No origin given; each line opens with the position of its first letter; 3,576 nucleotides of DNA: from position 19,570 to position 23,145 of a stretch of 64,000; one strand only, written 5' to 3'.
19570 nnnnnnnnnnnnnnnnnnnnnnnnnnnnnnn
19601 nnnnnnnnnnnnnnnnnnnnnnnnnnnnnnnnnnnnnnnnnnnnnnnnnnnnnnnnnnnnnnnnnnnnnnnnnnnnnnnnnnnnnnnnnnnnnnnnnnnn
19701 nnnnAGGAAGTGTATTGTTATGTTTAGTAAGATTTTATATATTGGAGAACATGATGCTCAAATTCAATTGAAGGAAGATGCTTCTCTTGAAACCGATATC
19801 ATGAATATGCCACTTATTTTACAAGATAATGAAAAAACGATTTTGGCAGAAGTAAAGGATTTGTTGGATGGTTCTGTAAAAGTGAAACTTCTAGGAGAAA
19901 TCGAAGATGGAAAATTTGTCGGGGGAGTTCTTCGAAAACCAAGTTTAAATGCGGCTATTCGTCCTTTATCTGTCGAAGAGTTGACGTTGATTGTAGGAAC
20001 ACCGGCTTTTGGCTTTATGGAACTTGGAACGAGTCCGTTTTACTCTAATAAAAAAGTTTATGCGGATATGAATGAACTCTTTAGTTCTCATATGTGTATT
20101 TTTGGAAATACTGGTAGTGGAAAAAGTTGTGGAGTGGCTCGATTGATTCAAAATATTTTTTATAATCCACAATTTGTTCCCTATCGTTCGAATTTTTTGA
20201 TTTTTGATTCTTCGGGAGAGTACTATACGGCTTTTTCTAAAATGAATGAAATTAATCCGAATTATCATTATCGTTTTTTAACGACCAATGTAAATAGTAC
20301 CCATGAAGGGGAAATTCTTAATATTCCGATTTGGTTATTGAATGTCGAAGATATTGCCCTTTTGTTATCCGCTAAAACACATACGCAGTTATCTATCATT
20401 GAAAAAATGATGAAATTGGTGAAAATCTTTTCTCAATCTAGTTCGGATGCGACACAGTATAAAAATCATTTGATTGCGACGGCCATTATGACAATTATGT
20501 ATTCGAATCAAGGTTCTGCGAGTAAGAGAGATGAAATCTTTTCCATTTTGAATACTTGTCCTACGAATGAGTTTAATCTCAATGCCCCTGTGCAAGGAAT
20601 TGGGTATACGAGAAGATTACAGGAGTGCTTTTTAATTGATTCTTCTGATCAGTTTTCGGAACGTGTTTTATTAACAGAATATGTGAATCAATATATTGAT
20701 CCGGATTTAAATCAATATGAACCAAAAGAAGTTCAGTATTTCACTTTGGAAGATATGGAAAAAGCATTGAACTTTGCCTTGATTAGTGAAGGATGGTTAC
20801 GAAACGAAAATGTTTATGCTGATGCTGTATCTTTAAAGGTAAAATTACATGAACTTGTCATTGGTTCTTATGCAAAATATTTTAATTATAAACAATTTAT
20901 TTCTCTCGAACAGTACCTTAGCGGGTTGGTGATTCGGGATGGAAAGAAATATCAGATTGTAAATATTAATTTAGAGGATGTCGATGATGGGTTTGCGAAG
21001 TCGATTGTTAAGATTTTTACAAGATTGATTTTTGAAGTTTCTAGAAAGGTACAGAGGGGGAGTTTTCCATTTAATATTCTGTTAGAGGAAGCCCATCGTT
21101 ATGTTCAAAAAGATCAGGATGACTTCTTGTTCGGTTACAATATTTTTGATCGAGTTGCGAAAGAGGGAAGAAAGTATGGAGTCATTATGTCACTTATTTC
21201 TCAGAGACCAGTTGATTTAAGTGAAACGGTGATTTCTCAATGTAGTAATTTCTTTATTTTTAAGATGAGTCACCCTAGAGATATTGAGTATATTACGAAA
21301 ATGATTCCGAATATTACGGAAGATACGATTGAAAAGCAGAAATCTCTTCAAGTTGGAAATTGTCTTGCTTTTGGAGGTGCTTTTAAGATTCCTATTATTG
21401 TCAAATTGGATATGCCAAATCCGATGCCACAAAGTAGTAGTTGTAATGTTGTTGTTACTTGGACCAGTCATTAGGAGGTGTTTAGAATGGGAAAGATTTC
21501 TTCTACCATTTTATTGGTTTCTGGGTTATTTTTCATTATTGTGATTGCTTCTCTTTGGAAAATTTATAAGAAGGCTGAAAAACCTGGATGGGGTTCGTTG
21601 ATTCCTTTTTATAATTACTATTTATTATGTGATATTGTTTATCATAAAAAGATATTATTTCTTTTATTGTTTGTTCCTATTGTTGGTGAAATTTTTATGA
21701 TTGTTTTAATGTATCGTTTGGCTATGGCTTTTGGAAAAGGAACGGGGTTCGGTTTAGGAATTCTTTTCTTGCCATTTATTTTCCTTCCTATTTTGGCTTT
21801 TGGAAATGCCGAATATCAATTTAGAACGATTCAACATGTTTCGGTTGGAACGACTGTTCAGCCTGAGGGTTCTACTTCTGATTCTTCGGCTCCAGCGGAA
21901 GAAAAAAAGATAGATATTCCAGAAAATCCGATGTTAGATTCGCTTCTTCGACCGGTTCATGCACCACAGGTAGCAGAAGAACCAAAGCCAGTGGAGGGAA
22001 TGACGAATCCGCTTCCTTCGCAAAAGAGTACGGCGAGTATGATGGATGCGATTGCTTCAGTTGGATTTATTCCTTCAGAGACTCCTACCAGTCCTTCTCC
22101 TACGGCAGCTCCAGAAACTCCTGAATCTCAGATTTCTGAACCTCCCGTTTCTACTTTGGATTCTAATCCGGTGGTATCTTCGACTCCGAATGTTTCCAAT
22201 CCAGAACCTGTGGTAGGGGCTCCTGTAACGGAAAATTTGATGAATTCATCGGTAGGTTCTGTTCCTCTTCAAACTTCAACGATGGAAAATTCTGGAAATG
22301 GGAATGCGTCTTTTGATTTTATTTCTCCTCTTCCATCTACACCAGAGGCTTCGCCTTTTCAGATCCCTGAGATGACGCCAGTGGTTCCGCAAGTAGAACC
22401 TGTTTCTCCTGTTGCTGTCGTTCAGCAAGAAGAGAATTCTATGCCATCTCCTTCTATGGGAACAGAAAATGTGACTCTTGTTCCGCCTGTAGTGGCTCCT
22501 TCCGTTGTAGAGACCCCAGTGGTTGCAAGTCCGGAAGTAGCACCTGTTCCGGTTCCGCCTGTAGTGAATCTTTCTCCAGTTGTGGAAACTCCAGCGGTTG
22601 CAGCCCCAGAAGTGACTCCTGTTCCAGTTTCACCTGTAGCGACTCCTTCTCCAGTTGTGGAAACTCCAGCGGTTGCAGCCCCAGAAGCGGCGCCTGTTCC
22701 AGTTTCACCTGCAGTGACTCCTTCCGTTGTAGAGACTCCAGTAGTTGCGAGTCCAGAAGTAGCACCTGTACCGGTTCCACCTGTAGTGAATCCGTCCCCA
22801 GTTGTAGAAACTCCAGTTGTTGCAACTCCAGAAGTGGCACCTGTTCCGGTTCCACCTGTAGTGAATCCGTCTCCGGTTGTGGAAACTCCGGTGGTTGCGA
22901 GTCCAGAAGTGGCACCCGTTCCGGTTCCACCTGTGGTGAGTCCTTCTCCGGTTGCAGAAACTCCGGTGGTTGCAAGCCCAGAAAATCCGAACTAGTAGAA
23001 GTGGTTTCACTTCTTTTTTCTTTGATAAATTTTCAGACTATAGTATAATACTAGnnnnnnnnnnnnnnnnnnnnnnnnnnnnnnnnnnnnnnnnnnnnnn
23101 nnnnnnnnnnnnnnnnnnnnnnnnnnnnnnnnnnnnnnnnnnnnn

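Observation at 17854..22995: A three-gene insertion splits the conserved ftsY-ylxM-ffh operon: two tandem HerA-like ATPases plus a DUF5684-like membrane protein with a Pro-rich repeat tail.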

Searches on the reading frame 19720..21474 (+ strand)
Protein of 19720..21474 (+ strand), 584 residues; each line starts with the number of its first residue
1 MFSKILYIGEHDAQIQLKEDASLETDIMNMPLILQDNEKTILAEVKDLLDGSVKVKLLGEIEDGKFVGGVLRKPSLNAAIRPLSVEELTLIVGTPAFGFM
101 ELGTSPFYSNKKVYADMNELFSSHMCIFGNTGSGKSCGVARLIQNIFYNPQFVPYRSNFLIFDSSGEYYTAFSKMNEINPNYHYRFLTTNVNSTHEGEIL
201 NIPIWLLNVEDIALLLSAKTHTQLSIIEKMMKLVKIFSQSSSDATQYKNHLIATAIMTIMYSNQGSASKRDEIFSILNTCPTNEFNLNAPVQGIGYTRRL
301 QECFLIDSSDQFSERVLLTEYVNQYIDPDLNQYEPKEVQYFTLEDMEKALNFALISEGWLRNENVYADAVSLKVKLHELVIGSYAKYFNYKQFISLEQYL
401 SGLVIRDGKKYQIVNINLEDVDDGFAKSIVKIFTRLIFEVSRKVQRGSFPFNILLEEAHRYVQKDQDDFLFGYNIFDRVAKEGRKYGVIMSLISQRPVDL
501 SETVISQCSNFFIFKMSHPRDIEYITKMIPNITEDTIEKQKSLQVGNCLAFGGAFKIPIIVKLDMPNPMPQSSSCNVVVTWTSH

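Call 3: search_protein_families(library=pfam, proteins=[window:19720-21474:+], max_evalue=0.01)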
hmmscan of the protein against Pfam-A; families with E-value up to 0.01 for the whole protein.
window:19720-21474:+ (584 aa): 4 families
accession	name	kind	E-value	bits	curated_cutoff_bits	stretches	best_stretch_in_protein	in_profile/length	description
PF01935.23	DUF87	-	1.3e-22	81.4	23.2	1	102-248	3-137/220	Helicase HerA, central domain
PF01580.24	FtsK_SpoIIIE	-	3.3e-06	27.1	24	1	109-151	27-70/221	FtsK/SpoIIIE family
PF12846.13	AAA_10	-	8.1e-06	25.5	27.5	0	122-249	21-139/362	AAA-like domain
PF10412.15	TrwB_AAD_bind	-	0.00034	20.1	20.5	1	122-175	15-62/387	Type IV secretion-system coupling protein DNA-binding domain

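Call 4: search_protein_families(library=padloc, proteins=[window:19720-21474:+], max_evalue=0.01)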
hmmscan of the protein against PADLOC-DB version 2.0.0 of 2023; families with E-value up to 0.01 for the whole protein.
window:19720-21474:+ (584 aa): 15 families
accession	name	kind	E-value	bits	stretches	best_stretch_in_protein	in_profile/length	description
PDLC04102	HerA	-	6.4e-100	333.4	1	57-582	94-638/654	-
PDLC04105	HerA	-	2e-67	226.1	2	392-583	359-555/576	-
PDLC04106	HerA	-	1.6e-58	196.8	2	416-582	474-647/667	-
PDLC04098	HerA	-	7.7e-56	188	1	60-583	111-668/686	-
PDLC02185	HerA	-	1.5e-50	170.5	2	401-583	396-581/585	-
PDLC04097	HerA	-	1.2e-47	160.9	1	46-578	84-608/618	-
PDLC04100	HerA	-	4.8e-46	155.6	2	428-582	421-573/580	-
PDLC02188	HerA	-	5.4e-43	145.7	2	446-582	424-561/578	-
PDLC04103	HerA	-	2.4e-39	133.1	2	408-582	396-575/579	-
PDLC04104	HerA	-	4.8e-33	112.4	1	384-583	153-356/379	-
PDLC04140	mad8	-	3.9e-22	77.1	1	112-565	19-301/314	mads_8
PDLC04101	HerA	-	9.4e-14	48.9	1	101-216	147-252/400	-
PDLC01055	HerA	-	4.8e-13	46.7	2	428-563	398-524/532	Type III coevolved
PDLC04107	HerA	-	1.4e-11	42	1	101-235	148-280/306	-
PDLC04099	HerA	-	3.6e-07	27.7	1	100-169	147-211/214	-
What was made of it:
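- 19720..21474 (+): HerA-B: paralog of HerA-A, 584 aa, all catalytic motifs intact. Pfam and PADLOC HerA hits (calls 3, 4).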

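Call 5: search_protein_families(library=ncbifam, proteins=[window:19720-21474:+], max_evalue=0.01)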
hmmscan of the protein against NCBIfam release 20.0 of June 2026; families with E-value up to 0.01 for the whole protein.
window:19720-21474:+ (584 aa): 8 families
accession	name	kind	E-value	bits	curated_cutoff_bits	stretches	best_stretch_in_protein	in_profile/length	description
NF042943.1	HerA_antiphage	equivalog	1.2e-45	156.2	800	2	410-576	393-562/566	anti-phage-associated helicase HerA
NF042944.1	HerA_antiphage_2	equivalog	1.1e-43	149.8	850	2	394-582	359-561/576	anti-phage-associated helicase HerA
NF040937.1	HerA_Thermprot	equivalog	5.6e-36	124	800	2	404-582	300-480/487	DNA double-strand break repair helicase HerA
NF040819.1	helicase_HerA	equivalog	1.2e-27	96.7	970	2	431-563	384-514/561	DNA double-strand break repair helicase HerA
NF053655.1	CedD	equivalog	3.8e-13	48.9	600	2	434-563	405-525/527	DNA-translocating ATPase CedD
NF033849.1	ser_rich_anae_1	subfamily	3.2e-12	44.6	650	1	441-529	1009-1103/1163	serine-rich protein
NF045971.1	conju_CD1110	equivalog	1.3e-07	30.3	325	1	109-176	402-464/752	VirB4-like conjugal transfer ATPase, CD1110 family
NF041017.1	DNA_import_CedB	equivalog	0.00071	18.3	700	0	407-538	429-560/590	DNA import protein CedB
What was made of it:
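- On Conjugative T4SS ATPases (VirB4 / coupling protein): TrwB_AAD_bind, AAA_10 and CD1110 hits are below cutoff (calls 3, 5).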

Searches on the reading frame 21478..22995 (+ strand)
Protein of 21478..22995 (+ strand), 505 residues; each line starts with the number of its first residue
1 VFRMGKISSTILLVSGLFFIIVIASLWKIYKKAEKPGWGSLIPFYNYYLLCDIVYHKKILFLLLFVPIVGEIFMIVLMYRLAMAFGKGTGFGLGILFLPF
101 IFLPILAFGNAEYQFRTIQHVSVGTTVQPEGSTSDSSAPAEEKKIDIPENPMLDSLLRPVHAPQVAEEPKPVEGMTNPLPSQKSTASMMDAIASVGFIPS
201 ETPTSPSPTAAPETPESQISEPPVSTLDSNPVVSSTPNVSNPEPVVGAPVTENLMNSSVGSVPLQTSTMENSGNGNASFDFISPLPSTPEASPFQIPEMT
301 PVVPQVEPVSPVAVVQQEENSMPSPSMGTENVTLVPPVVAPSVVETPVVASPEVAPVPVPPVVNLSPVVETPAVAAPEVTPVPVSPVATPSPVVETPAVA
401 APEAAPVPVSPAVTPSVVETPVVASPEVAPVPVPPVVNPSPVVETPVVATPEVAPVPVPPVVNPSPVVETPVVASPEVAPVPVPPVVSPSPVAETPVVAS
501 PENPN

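Call 3: search_protein_families(library=pfam, proteins=[window:21478-22995:+], max_evalue=0.01)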
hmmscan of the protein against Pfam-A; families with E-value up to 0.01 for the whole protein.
window:21478-22995:+ (505 aa): 1 family
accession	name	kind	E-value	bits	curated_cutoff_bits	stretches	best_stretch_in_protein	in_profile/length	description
PF18936.5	DUF5684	-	1.5e-20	74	27.4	1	38-114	1-79/81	Family of unknown function (DUF5684)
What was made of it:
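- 21478..22995 (+): Gene 3: DUF5684 small membrane domain (three hydrophobic segments, residues ~5-110) plus a ~385-aa Pro/Val/Ser-rich tail. Likely start ATG 21487. Species-specific occupant of the variable slot after HerA. Pfam PF18936 E=1.5e-20 (call 3).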

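Call 4: search_protein_families(library=padloc, proteins=[window:21478-22995:+], max_evalue=0.01)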
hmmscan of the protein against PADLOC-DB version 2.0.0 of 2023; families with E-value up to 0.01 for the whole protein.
window:21478-22995:+ (505 aa): 0 families

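Call 5: search_protein_families(library=ncbifam, proteins=[window:21478-22995:+], max_evalue=0.01)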
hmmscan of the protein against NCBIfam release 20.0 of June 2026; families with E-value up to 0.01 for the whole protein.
window:21478-22995:+ (505 aa): 0 families

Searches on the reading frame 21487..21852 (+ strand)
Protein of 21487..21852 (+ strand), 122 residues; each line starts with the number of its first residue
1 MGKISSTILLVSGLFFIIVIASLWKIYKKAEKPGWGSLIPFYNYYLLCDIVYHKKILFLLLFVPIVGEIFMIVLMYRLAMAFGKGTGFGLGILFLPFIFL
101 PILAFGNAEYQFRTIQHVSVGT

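Call 68: find_homologous_proteins(query=window:21487-21852:+, max_evalue=0.001)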
Query window:21487-21852:+ (122 aa): 185 proteins with E <= 0.001 among 627 candidates; the best 120 are listed.
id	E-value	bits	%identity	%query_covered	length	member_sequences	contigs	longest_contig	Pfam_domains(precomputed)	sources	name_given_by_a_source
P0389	4.7e-31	126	61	85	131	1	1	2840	PF18936.6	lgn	-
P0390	5.6e-31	125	61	85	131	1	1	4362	PF18936.6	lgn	-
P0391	6.5e-31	125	66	72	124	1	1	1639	PF18936.6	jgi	jgi:hypothetical protein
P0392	9.0e-31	125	60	85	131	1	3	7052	PF18936.6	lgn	-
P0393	2.3e-30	123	66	71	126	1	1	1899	PF18936.6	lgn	-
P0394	9.4e-30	121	60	85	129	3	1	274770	PF18936.6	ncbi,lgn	-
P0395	5.3e-29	119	60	82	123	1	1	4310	PF18936.6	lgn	-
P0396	1.8e-27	114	55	90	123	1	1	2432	PF18936.6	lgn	-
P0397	2.0e-27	114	56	85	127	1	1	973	PF18936.6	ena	-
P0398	3.0e-27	113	55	77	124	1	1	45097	PF18936.6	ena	-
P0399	3.5e-27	113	55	77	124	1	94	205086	PF18936.6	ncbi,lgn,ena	-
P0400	7.4e-27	112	55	83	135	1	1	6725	PF18936.6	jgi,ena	-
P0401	1.9e-26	111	50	90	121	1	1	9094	PF18936.6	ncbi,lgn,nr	ncbi:MAG TPA: DUF5684 domain-containing protein [Chloroflexota bacterium]|nr:DUF5684 domain-containi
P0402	2.2e-26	110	64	72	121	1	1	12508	PF18936.6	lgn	-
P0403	2.5e-26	110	50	85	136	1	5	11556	PF18936.6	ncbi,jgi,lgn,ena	-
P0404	4.2e-26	110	54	71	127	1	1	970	PF18936.6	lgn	-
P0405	5.0e-26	109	55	77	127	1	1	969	PF18936.6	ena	-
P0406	7.9e-26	109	59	77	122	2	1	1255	PF18936.6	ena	-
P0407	8.0e-26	109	55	77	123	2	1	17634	PF18936.6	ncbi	-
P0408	8.6e-26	109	58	73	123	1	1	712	PF18936.6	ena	-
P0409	9.0e-26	108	55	77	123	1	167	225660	PF18936.6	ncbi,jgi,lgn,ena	jgi:hypothetical protein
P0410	9.2e-26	108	55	77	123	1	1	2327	PF18936.6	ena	-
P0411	1.0e-25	108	55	77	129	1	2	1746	PF18936.6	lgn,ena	-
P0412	1.1e-25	108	55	77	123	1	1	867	PF18936.6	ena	-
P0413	1.1e-25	108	55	77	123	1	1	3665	PF18936.6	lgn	-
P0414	1.3e-25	108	55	77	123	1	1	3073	PF18936.6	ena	-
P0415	3.0e-25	107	56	75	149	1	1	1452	PF18936.6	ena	-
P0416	3.0e-25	107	59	71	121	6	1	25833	PF18936.6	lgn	-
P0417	3.4e-25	107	54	75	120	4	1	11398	PF18936.6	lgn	-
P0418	4.5e-25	106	56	77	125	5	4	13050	PF18936.6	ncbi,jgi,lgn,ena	-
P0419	6.1e-25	106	54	78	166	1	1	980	PF18936.6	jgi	jgi:hypothetical protein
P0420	9.4e-25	105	49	87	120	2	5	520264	PF18936.6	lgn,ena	-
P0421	1.0e-24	105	57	78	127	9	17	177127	PF18936.6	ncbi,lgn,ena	-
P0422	1.1e-24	105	50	90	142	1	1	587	PF18936.6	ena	-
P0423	1.3e-24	105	54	76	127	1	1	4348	PF18936.6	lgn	-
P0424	1.7e-24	104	50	83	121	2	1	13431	PF18936.6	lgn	-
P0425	1.7e-24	104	55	77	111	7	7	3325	PF18936.6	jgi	jgi:hypothetical protein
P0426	2.0e-24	104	51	82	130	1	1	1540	PF18936.6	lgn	-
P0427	2.0e-24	104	48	86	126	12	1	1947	PF18936.6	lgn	-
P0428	2.1e-24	104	59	75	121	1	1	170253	PF18936.6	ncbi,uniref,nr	ncbi:DUF5684 domain-containing protein [Anaerosacchariphilus polymeriproducens]|uniref:Signal peptid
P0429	2.1e-24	104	53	87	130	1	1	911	PF18936.6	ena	-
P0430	2.1e-24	104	51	91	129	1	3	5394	PF18936.6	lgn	-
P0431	2.9e-24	104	53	87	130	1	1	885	PF18936.6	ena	-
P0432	3.0e-24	104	46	90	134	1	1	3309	PF18936.6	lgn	-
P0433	4.6e-24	103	54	77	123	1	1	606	PF18936.6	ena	-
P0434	5.0e-24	103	57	71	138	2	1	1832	PF18936.6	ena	-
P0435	5.3e-24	103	59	79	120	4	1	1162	PF18936.6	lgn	-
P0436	5.7e-24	103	52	86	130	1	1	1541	PF18936.6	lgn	-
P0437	6.5e-24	102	56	77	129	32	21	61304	PF18936.6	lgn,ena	-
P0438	6.7e-24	102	55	80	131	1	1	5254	PF18936.6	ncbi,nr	ncbi:MAG: DUF5684 domain-containing protein [Candidatus Cloacimonadota bacterium]|nr:DUF5684 domain-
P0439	6.8e-24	102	49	89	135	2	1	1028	PF18936.6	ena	-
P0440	6.8e-24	102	54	79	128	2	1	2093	PF18936.6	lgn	-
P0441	9.9e-24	102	55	80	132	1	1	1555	PF18936.6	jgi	-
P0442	1.4e-23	101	53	75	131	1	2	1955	PF18936.6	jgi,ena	-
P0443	1.6e-23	101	52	87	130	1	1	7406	PF18936.6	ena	-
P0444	1.9e-23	101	47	90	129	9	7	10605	PF18936.6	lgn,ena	-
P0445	1.9e-23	101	50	89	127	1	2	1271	PF18936.6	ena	-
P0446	2.0e-23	101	49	87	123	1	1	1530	PF18936.6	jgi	jgi:ABC-type sulfate transport system permease subunit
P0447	3.1e-23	100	50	87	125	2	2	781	PF18936.6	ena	-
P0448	3.6e-23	100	52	80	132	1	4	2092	PF18936.6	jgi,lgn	jgi:hypothetical protein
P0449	5.0e-23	100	57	72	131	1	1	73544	PF18936.6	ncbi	-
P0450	5.1e-23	100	52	87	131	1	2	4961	PF18936.6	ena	-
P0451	5.3e-23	100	50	86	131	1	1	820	PF18936.6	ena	-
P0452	7.9e-23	99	51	78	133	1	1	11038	PF18936.6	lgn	-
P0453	7.9e-23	99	54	80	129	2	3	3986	PF18936.6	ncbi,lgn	-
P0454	9.2e-23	99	55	75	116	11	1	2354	PF18936.6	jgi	jgi:hypothetical protein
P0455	1.0e-22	99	52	75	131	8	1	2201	PF18936.6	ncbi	-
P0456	1.3e-22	98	52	80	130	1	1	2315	PF18936.6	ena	-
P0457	1.3e-22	98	51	82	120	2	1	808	PF18936.6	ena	-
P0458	1.5e-22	98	43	87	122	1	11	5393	PF18936.6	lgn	-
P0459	1.5e-22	98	50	89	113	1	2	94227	PF18936.6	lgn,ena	-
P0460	1.6e-22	98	48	84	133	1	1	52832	PF18936.6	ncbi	-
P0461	1.7e-22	98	47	87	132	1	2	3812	PF18936.6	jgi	jgi:hypothetical protein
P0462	1.8e-22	98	54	77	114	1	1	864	PF18936.6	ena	-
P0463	1.8e-22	98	48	78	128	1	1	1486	PF18936.6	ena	-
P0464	2.2e-22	98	51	78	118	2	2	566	PF18936.6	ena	-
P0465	2.4e-22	97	51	72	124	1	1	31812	PF18936.6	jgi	jgi:hypothetical protein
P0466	2.5e-22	97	54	80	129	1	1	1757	PF18936.6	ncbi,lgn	-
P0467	2.7e-22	97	48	84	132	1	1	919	PF18936.6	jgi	jgi:hypothetical protein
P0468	2.8e-22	97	51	78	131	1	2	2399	PF18936.6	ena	-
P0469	3.2e-22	97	46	90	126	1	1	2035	PF18936.6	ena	-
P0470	3.4e-22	97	43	89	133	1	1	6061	PF18936.6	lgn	-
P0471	3.5e-22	97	51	90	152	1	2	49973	PF18936.6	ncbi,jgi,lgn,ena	-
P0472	4.2e-22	97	48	78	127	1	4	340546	PF18936.6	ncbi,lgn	-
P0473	5.7e-22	96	52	74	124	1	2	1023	PF18936.6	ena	-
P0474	5.7e-22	96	51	83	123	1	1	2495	PF18936.6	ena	-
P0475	6.1e-22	96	47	84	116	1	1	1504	PF18936.6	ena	-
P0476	6.8e-22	96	56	70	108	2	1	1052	PF18936.6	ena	-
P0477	1.2e-21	95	51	74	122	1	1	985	PF18936.6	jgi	jgi:hypothetical protein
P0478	1.4e-21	95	55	75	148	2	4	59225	PF18936.6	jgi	-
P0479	1.4e-21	95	42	89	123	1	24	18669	PF18936.6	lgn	-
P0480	1.6e-21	95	43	84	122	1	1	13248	PF18936.6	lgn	-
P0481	1.7e-21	95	42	84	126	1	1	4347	PF18936.6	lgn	-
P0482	1.8e-21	95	47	86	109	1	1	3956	PF18936.6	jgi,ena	-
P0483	2.0e-21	94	54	71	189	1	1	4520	PF13240.12,PF18936.6,PF13248.12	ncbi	-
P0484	2.0e-21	94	42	91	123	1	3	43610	PF18936.6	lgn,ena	-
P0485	2.2e-21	94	55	77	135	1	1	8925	PF18936.6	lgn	-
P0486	2.4e-21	94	50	86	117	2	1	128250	PF18936.6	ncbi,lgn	-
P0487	2.6e-21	94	51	77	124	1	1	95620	PF18936.6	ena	-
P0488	2.7e-21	94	46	87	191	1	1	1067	PF18936.6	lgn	-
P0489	3.1e-21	94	47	75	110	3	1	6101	PF18936.6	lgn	-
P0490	3.1e-21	94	52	71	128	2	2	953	PF18936.6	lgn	-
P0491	3.3e-21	94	49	89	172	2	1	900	PF18936.6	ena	-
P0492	3.3e-21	94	46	85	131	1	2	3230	PF18936.6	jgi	-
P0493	4.4e-21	93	47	74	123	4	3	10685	PF18936.6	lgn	-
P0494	4.6e-21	93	55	70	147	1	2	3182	PF18936.6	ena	-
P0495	5.7e-21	93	47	75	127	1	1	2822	PF18936.6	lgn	-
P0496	7.0e-21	93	49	78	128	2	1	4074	PF18936.6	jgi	-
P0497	7.7e-21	93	53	73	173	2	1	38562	PF18936.6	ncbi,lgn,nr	ncbi:MAG: Signal peptidase [Parcubacteria group bacterium]|nr:Signal peptidase [Parcubacteria group 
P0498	9.3e-21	92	45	89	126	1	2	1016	PF18936.6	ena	-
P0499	9.5e-21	92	47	80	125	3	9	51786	PF18936.6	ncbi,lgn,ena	-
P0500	9.5e-21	92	46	84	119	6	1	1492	PF18936.6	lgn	-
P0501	1.2e-20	92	51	80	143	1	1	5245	PF18936.6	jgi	jgi:hypothetical protein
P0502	1.3e-20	92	53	73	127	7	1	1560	PF18936.6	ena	-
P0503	1.5e-20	92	53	77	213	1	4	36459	PF13606.13,PF13857.13,PF12796.14,PF00023.37,PF13637.13,PF18936.6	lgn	-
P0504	1.7e-20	91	52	73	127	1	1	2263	PF18936.6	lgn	-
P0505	1.7e-20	91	48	78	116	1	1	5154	PF18936.6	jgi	jgi:hypothetical protein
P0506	2.0e-20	91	52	71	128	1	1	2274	PF18936.6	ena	-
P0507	2.1e-20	91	51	78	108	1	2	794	PF18936.6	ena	-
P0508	2.3e-20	91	49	78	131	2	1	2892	PF18936.6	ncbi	-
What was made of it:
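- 21478..22995 (+): Homologs elsewhere are 110-135-aa stand-alone proteins (call 68).
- On DUF5684 (Pfam PF18936), for gene 3: Homologs are 45-66% identical (call 68). The ~385-aa tail is not part of the family: listed homologs are mostly 110-135 aa, at most ~213 aa (call 68).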

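Call 71: find_encoding_contigs(protein=P0394, flank=5000, max_places=1)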
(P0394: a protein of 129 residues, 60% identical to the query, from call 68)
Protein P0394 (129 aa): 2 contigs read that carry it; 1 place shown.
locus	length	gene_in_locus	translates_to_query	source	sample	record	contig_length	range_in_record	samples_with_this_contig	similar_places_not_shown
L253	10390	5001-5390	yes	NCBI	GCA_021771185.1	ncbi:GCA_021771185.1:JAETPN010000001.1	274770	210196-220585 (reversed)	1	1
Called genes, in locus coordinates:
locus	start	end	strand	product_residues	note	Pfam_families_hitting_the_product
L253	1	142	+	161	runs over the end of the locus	PF02620:YceD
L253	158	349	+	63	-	PF01783:Ribosomal_L32p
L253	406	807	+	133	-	PF07963:N_methyl (weak)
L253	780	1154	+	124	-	-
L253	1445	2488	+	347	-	PF02912:Phe_tRNA-synt_N, PF01409:tRNA-synt_2d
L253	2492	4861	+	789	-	PF01588:tRNA_bind, PF03483:B3_4, PF03484:B5, PF17759:tRNA_synthFbeta, PF03147:FDX-ACB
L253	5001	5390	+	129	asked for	PF18936:DUF5684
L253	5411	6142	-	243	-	PF07685:GATase_3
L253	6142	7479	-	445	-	PF08245:Mur_ligase_M, PF08353:MurT_C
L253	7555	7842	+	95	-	-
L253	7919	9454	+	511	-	-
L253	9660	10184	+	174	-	PF00300:His_Phos_1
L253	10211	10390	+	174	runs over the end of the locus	PF00300:His_Phos_1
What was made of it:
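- DUF5684 homologs are stand-alone 110-135-aa proteins in unrelated contexts (calls 68, 71).
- Tried and rejected: DUF5684 homologs are small stand-alone proteins elsewhere (calls 68, 71).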
